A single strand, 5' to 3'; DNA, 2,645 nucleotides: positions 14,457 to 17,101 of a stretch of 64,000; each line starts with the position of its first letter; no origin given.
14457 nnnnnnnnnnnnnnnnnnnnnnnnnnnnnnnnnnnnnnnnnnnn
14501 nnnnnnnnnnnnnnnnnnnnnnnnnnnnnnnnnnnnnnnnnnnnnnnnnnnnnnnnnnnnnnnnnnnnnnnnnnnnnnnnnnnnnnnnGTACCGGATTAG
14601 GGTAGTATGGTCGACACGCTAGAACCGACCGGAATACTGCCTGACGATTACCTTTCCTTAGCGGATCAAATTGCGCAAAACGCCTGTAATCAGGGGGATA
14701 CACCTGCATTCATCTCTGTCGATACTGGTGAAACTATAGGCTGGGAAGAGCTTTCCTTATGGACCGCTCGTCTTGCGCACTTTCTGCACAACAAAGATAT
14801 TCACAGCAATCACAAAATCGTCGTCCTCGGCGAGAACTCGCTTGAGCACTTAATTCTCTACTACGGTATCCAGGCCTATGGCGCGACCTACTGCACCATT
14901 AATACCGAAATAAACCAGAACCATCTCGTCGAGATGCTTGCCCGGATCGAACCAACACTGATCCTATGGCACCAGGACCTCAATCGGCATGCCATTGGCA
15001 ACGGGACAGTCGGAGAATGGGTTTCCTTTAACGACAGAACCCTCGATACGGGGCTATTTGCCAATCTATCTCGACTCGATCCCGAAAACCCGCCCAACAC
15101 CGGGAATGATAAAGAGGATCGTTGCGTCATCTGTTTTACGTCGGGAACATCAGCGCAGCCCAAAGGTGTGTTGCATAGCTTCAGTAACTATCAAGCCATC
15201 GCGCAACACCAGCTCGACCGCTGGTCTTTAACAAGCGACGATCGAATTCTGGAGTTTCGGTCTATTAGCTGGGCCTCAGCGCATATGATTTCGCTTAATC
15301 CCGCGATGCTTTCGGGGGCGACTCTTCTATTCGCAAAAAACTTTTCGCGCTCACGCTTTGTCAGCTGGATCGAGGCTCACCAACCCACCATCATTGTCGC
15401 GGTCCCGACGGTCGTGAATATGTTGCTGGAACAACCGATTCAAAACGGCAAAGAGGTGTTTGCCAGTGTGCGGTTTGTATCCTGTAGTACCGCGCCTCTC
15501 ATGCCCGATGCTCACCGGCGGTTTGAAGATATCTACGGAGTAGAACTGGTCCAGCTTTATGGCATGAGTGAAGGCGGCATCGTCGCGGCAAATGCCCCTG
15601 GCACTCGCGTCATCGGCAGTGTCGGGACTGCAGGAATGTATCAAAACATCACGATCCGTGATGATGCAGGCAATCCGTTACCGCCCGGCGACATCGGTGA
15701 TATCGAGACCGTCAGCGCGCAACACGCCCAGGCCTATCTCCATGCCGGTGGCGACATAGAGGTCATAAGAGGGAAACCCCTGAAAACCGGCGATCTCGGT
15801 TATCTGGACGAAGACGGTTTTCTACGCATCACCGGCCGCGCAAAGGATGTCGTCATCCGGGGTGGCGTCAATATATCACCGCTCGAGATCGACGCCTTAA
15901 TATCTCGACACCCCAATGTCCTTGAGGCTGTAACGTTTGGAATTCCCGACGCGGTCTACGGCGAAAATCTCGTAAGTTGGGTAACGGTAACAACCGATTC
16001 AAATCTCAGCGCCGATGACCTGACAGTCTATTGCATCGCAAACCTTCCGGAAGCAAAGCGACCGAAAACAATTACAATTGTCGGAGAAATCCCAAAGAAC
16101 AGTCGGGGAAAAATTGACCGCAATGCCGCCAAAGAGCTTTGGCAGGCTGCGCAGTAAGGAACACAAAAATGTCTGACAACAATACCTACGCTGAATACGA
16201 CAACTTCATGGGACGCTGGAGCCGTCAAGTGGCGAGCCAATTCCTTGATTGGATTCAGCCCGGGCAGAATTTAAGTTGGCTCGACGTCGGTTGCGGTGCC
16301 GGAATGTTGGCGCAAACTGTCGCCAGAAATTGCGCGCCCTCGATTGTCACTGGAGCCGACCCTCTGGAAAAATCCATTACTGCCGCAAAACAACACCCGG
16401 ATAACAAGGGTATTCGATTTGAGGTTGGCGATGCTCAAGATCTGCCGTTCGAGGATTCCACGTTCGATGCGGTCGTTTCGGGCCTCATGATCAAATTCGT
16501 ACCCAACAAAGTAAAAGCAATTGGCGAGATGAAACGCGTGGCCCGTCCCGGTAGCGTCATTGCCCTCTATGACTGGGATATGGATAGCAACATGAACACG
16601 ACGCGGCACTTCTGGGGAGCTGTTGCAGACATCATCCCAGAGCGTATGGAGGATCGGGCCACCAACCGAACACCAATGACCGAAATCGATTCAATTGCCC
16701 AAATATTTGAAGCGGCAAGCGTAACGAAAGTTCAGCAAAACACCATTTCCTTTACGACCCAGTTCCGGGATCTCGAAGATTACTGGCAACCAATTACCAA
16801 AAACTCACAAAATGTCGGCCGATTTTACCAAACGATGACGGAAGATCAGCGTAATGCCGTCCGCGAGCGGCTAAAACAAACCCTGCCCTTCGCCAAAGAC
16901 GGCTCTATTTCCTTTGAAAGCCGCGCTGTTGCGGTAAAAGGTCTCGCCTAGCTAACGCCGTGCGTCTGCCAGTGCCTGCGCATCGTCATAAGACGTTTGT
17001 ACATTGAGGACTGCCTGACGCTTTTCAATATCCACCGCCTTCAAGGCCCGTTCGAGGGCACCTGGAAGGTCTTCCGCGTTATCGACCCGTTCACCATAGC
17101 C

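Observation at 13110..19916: UbiD-family decarboxylase, CoA ligase, methyltransferase, TPP enzyme and HcaT-like transporter module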

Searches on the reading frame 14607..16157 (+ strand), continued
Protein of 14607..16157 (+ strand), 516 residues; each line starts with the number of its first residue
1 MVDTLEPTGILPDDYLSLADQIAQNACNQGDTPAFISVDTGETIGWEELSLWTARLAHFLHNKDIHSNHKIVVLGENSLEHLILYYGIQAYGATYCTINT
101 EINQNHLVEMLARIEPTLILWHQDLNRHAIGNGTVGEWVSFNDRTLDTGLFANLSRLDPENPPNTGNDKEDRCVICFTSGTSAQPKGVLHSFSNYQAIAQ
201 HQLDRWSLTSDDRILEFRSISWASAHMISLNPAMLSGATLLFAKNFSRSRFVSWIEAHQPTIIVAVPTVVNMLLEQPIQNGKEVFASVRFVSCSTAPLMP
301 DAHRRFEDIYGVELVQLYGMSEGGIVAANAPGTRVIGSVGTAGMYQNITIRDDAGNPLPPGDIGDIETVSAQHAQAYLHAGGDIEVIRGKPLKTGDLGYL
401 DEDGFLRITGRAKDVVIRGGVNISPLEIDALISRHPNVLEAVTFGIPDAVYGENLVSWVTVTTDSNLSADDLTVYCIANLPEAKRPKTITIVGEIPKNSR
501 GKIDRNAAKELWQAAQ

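Call 57: search_protein_families(library=pfam, proteins=[L163:440-1459:+, L163:2228-3265:+, L163:3347-4540:-, L163:5506-6123:-, L163:6146-6754:-, L163:9563-11143:-, L163:11311-12804:-, L163:12749-13582:-, L163:13295-14626:+, L163:15253-16971:+], max_evalue=0.00001)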
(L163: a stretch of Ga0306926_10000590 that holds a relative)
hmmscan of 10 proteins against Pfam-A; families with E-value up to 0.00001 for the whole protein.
L163:440-1459:+ (339 aa): 1 family
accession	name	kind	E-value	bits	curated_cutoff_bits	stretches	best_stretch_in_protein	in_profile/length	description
PF04166.17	PdxA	-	1.9e-80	270.8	27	1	36-323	2-284/286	Pyridoxal phosphate biosynthetic protein PdxA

L163:2228-3265:+ (345 aa): 1 family
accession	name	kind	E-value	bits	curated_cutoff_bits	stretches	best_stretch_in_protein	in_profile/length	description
PF03401.19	TctC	-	4.4e-10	40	27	1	70-326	17-263/274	Tripartite tricarboxylate transporter family receptor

L163:3347-4540:- (397 aa): 1 family
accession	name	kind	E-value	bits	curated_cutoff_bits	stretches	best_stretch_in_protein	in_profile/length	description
PF02515.22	CoA_transf_3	-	5.7e-111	371.6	23.3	1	6-371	2-365/366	CoA-transferase family III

L163:5506-6123:- (205 aa): 1 family
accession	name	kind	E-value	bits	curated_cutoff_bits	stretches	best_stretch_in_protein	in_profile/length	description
PF02441.25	Flavoprotein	-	6.9e-45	153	22.7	1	3-173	2-162/162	Flavoprotein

L163:6146-6754:- (202 aa): 0 families

L163:9563-11143:- (526 aa): 3 families
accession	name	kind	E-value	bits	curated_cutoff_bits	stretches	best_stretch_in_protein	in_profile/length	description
PF01977.22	UbiD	-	1.4e-31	109.8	23.3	1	112-325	3-197/206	3-octaprenyl-4-hydroxybenzoate carboxy-lyase Rift-related domain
PF20696.2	UbiD_C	-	2.2e-21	76.6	24.2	1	339-476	3-127/127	3-octaprenyl-4-hydroxybenzoate carboxy-lyase C-terminal domain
PF20695.2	UbiD_N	-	6.1e-18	65.1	24.3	1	24-102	1-77/78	3-octaprenyl-4-hydroxybenzoate carboxy-lyase N-terminal domain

L163:11311-12804:- (497 aa): 1 family
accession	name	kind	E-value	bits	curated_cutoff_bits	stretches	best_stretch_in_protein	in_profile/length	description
PF00378.25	ECH_1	-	1.5e-08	34.8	27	1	334-407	86-160/251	Enoyl-CoA hydratase/isomerase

L163:12749-13582:- (277 aa): 0 families

L163:13295-14626:+ (443 aa): 2 families
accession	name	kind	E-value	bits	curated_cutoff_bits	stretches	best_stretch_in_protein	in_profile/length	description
PF14535.12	AMP-binding_C_2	-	3.8e-25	88.4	25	1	343-438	1-96/96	AMP-binding enzyme C-terminal domain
PF00501.34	AMP-binding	-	8e-13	48.4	29.9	1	87-293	159-374/384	AMP-binding enzyme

L163:15253-16971:+ (572 aa): 3 families
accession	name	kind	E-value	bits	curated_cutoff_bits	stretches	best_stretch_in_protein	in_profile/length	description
PF01011.28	PQQ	-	1.1e-86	292.3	26.7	2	64-397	4-347/595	Glucose/ethanol/alcohol dehydrogenase, beta-propeller domain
PF13360.13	PQQ_2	-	1.1e-34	120.6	27.6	2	93-247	57-205/233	Outer membrane protein assembly factor BamB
PF13570.13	Beta-prop_ACSF4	-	2.9e-16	60.2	133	2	92-236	42-172/329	Beta-alanine-activating enzyme, beta-propeller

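Call 67: search_protein_families(library=ncbifam, proteins=[L163:3347-4540:-, L163:440-1459:+], max_evalue=1e-8)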
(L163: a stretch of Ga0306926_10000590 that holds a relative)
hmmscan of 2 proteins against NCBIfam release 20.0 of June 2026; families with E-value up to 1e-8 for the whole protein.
L163:3347-4540:- (397 aa): 7 families
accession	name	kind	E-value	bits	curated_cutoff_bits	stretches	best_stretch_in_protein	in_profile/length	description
NF052585.1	SucGlutTfsCaiB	equivalog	9.9e-77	258.2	750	1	3-381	6-390/394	succinate--glutarate CoA-transferase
NF008511.0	PRK11430.1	equivalog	1.2e-66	225.5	522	1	3-338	8-344/381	CoA:oxalate CoA-transferase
NF041294.1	Scnl_mescCoAtase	equivalog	5e-63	213.5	700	1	6-376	5-380/381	succinyl-CoA:mesaconate CoA-transferase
NF003809.0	PRK05398.1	subfamily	9.3e-63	212.2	442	1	1-211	1-208/416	formyl-CoA transferase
TIGR03253.1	oxalate_frc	equivalog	5.5e-59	199.9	504.2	1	3-212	2-208/416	formyl-CoA transferase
NF002914.1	PRK03525.1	equivalog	2.1e-37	129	413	1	4-384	9-386/400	L-carnitine CoA-transferase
TIGR04253.1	mesacon_CoA_iso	equivalog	6.4e-17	61.6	725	1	6-383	4-388/403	2-methylfumaryl-CoA isomerase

L163:440-1459:+ (339 aa): 7 families
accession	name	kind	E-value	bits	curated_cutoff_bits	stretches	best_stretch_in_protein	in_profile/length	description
NF002992.0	PRK03743.1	equivalog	9.6e-86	288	470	1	5-328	3-327/333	4-hydroxythreonine-4-phosphate dehydrogenase PdxA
TIGR00557.1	pdxA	equivalog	6.6e-77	259.1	290.35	1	8-326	1-317/320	4-hydroxythreonine-4-phosphate dehydrogenase PdxA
NF003699.0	PRK05312.1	equivalog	4.6e-69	233.3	378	1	7-328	5-332/340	4-hydroxythreonine-4-phosphate dehydrogenase PdxA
NF002520.0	PRK01909.1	equivalog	2.6e-61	207.8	476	1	4-322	3-316/329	4-hydroxythreonine-4-phosphate dehydrogenase PdxA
NF002891.0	PRK03371.1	equivalog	2.4e-60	204.5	583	1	9-322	5-319/326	D-threonate 4-phosphate dehydrogenase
NF002744.0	PRK02746.1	equivalog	5.8e-48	163.8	425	1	3-324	6-335/346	4-hydroxythreonine-4-phosphate dehydrogenase PdxA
NF003040.0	PRK03946.1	equivalog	5.9e-30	104.7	376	1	7-323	2-298/307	4-hydroxythreonine-4-phosphate dehydrogenase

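Call 75: search_protein_families(library=ncbifam, proteins=[L163:6217-7803:-, L163:9563-11143:-, L163:7932-9515:+, L163:13295-14626:+], max_evalue=1e-20)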
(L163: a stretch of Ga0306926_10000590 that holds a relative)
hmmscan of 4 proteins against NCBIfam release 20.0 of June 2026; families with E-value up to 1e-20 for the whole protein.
L163:6217-7803:- (528 aa): 7 families
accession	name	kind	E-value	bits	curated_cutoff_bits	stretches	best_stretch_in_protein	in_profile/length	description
TIGR02724.1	phenyl_P_beta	equivalog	6.9e-92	308.3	468.95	1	55-503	2-448/472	phenylphosphate carboxylase subunit beta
TIGR00148.1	TIGR00148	subfamily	3.5e-81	273.1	244.85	1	84-478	30-425/438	UbiD family decarboxylase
NF041204.1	VdcC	exception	1.5e-73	247.8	650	1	53-498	1-439/467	non-oxidative hydroxyarylic acid decarboxylases subunit C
TIGR03701.1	mena_SCO4490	equivalog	2.5e-59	201.1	495.9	1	148-464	104-415/433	menaquinone biosynthesis decarboxylase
NF041219.1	BagN_FevL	exception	3.3e-57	194.1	1000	1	47-459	11-437/502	bagremycin/ferroverdin biosynthesis UbiD family decarboxylase BagN/FevL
TIGR02723.1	phenyl_P_alpha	equivalog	1e-51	176.1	564.6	1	157-501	111-449/485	phenylphosphate carboxylase subunit alpha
NF008175.0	PRK10922.1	equivalog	5.1e-46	157.2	788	1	148-466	117-433/497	4-hydroxy-3-polyprenylbenzoate decarboxylase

L163:9563-11143:- (526 aa): 3 families
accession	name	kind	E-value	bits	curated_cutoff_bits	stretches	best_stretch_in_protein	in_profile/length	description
NF041204.1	VdcC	exception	6.8e-54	183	650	1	19-480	3-439/467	non-oxidative hydroxyarylic acid decarboxylases subunit C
TIGR00148.1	TIGR00148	subfamily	1.2e-37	129.7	244.85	1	21-450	2-420/438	UbiD family decarboxylase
TIGR03701.1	mena_SCO4490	equivalog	1.3e-25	90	495.9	0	193-437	190-412/433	menaquinone biosynthesis decarboxylase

L163:7932-9515:+ (527 aa): 77 families (the best 25 are shown)
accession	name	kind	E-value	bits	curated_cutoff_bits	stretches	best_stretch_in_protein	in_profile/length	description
NF004837.0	PRK06187.1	subfamily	5.9e-92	308.6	476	1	6-513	5-527/531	long-chain-fatty-acid--CoA ligase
NF005702.0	PRK07514.1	subfamily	9.2e-79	265.1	558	1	21-509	15-501/506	malonyl-CoA synthase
NF004511.1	PRK05852.1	equivalog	8.2e-72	242.4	650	1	15-508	5-504/505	FadD7 family fatty acid--CoA ligase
NF009233.0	PRK12583.1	subfamily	1.6e-68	231.5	832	1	169-506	205-548/558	fatty acid CoA ligase family protein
NF005947.1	PRK08008.1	equivalog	1.1e-65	222.2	651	1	33-504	34-517/518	crotonobetaine/carnitine-CoA ligase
NF006182.0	PRK08316.1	subfamily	1.6e-65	221.6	663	1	5-510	7-519/523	fatty acyl-CoA synthetase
NF005307.0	PRK06839.1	equivalog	1.3e-64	218.7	748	1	13-509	6-494/496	o-succinylbenzoate--CoA ligase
NF005714.0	PRK07529.1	subfamily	1.6e-64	218.3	632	1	140-511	192-579/640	acyl-CoA synthetase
NF005801.1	PRK07656.1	equivalog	4.2e-64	217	657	1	15-502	7-497/500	FadD3 family acyl-CoA ligase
NF004114.0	PRK05605.1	equivalog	4.2e-63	213.6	766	1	157-507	213-568/575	long-chain-fatty-acid--CoA ligase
NF004808.0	PRK06155.1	equivalog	1.6e-62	211.5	722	1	10-512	22-526/542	ATP-dependent acyl-CoA ligase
NF004797.0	PRK06145.1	equivalog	2e-62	211.2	850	1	12-507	5-494/499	acyl-CoA synthetase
NF005676.0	PRK07470.1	equivalog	1.2e-58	199.1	774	1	14-511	25-532/544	acyl-CoA synthetase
NF052269.1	Staph_lig_FadD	equivalog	1.7e-57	194.9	650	1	14-507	5-492/499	long-chain-fatty-acid--CoA ligase FadD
NF006572.0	PRK09088.1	equivalog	3e-56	191.1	696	1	16-507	8-486/491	acyl-CoA synthetase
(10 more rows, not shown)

L163:13295-14626:+ (443 aa): 6 families
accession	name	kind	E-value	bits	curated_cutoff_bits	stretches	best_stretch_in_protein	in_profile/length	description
TIGR02155.1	PA_CoA_ligase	equivalog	7.6e-185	614.4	646.3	1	16-438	1-422/422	phenylacetate--CoA ligase PaaK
NF041878.1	paak_haloarch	equivalog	1.2e-165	551.3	700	1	14-438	4-427/427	phenylacetate--CoA ligase PaaK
NF045666.1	DVU1553_fam_AMP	equivalog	1.7e-53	181.8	300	1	14-334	14-330/331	DVU_1553 family AMP-dependent CoA ligase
NF053551.1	FlxY_rubin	equivalog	1.3e-52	179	520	1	17-430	3-416/424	flexirubin biosynthesis putative acyl-CoA ligase FlxY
NF041217.1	BagE_FevW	exception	3e-44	151.7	800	1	22-424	12-392/424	bagremycin/ferroverdin synthetase BagE/FevW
TIGR03335.1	F390_ftsA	equivalog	9.2e-35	120.2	458.7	1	11-354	2-348/445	coenzyme F390 synthetase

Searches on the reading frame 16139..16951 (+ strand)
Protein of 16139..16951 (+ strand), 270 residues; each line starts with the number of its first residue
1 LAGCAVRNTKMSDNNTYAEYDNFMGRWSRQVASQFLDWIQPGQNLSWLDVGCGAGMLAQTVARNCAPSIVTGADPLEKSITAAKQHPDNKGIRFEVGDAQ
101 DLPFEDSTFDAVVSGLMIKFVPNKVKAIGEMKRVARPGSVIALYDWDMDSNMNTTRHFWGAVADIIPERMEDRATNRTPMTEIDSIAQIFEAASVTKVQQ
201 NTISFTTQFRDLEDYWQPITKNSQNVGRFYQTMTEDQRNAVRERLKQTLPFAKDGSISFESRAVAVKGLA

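Call 3: search_protein_families(library=pfam, proteins=[window:16139-16951:+])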
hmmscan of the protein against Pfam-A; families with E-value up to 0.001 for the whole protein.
window:16139-16951:+ (270 aa): 10 families
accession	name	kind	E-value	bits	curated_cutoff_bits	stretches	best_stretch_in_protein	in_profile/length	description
PF08241.18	Methyltransf_11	-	2.4e-22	79.8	21.2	1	48-142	1-94/95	Methyltransferase domain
PF13649.12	Methyltransf_25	-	4.4e-19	69.4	27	1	48-138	2-96/97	Methyltransferase domain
PF13847.12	Methyltransf_31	-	1.1e-18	67.7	27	1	44-154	4-114/145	Methyltransferase domain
PF08242.18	Methyltransf_12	-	4.9e-11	43.6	30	1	48-140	1-97/98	Methyltransferase domain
PF01209.24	Ubie_methyltran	-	5e-10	39.6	20.1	1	43-143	47-151/233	ubiE/COQ5 methyltransferase family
PF13489.12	Methyltransf_23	-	5.8e-10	39.6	27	1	38-161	19-134/164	Methyltransferase domain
PF05175.20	MTS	-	0.00011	22.3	23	1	43-114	31-104/170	Methyltransferase small domain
PF05148.21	Methyltransf_8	-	0.00038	20.8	27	0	20-164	48-175/219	Hypothetical methyltransferase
PF07021.18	MetW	-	0.00076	19.6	21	0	34-137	6-104/193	Methionine biosynthesis protein MetW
PF06325.19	PrmA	-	0.00096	19.2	22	0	39-123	158-241/296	Ribosomal protein L11 methyltransferase (PrmA)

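Call 4: search_protein_families(library=ncbifam, proteins=[window:16139-16951:+])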
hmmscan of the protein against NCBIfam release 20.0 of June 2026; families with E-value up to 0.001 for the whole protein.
window:16139-16951:+ (270 aa): 38 families (the best 25 are shown)
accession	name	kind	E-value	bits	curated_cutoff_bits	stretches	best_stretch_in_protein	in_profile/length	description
NF001244.0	PRK00216.1-5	equivalog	4.7e-17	62.1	216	1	34-160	39-169/236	bifunctional demethylmenaquinone methyltransferase/2-methoxy-6-polyprenyl-1,4-benzoquinol methylase UbiE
TIGR02072.1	BioC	equivalog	5.6e-17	62.3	184.95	1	27-221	15-197/244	malonyl-ACP O-methyltransferase BioC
TIGR01934.1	MenG_MenH_UbiE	subfamily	8.2e-17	61.2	158.35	1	34-151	30-149/223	ubiquinone/menaquinone biosynthesis methyltransferase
TIGR01983.1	UbiG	equivalog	1.9e-15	56.8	102.95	1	40-143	46-151/228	bifunctional 2-polyprenyl-6-hydroxyphenol methylase/3-demethylubiquinol 3-O-methyltransferase UbiG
NF047649.1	MTase_UXPK_star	exception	3.1e-14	52.7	460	1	37-145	73-183/283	methyltransferase/UXPK-star double selenoprotein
NF045825.1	FAmtase_mtf2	equivalog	3.7e-14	52.6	400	1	47-152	62-167/248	fatty-acid O-methyltransferase Mtf2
NF007610.0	PRK10258.1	equivalog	1e-13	51.2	342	1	19-164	19-158/251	malonyl-ACP O-methyltransferase BioC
NF045823.1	PthPhpthDimycoMt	equivalog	1.5e-13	50.5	300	1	48-151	71-174/256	phthiotriol/phenolphthiotriol dimycocerosates methyltransferase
NF045667.1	MTase_DVU1556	equivalog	2.7e-13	49.9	155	1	39-153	18-129/213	DVU_1556 family methyltransferase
NF001243.0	PRK00216.1-4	equivalog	9.5e-13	48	235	1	39-142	45-150/237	demethylmenaquinone methyltransferase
NF041536.1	ArsM_DUF2284_UU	exception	2.2e-12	46.1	575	1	39-146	74-183/459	arsenite methyltransferase/DUF2284 domain selenoprotein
NF001241.0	PRK00216.1-2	equivalog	2.4e-12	47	327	1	29-158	40-162/231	demethylmenaquinone methyltransferase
NF041537.1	ArsM_AhpD_UU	exception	2.6e-12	46.2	510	1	39-145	74-182/345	arsenite methyltransferase/AhpD domain selenoprotein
TIGR02752.1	MenG_heptapren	equivalog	1.4e-11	44.4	419.85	1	40-143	44-149/231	demethylmenaquinone methyltransferase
NF008823.0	PRK11873.1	subfamily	1.8e-11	44.1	263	1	47-146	81-184/272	arsenite methyltransferase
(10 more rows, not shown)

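Call 22: search_solved_structures(query=window:16139-16948:+, max_evalue=0.00001)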
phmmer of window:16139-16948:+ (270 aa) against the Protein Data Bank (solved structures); distinct sequences matched with E-value up to 0.00001: 17.
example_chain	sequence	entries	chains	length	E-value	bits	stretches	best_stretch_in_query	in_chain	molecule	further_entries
6uak_A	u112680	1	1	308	1e-15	61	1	36-142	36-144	SAM dependent methyltransferase LahSB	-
8zc8_A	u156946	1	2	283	1.6e-11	47.3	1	38-146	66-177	MitM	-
21zq_A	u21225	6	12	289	1.6e-11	47.2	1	38-146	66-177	MitM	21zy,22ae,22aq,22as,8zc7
3bus_A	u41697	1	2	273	2.8e-11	46.5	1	47-147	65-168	Methyltransferase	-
5gm1_A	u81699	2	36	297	8.6e-10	41.6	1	35-144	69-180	O-methylransferase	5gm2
3mgg_A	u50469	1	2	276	3.8e-09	39.4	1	46-148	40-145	Methyltransferase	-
6uv6_A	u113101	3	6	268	8e-08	35.1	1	46-146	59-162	D-glucose O-methyltransferase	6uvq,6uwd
4pne_A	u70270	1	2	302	2.1e-07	33.7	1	44-143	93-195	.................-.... protein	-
3l8d_A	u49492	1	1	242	2.8e-07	33.3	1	43-138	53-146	Methyltransferase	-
3ccf_A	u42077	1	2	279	3.6e-07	33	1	17-139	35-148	Cyclopropane-fatty-acyl-phospholipid synthase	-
1ve3_A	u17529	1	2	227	8.7e-07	31.7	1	48-150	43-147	hypothetical protein PH0226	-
5fcd_A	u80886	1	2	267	1.4e-06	31.1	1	45-135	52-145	MccD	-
5wp5_A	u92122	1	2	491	1.6e-06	30.8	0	39-146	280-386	Phosphomethylethanolamine N-methyltransferase 2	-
4nec_A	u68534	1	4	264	1.8e-06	30.7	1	47-173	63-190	Putative SAM-dependent methyltransferase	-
9fce_A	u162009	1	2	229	3.2e-06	29.9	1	48-141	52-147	SAM dependent methyltransferase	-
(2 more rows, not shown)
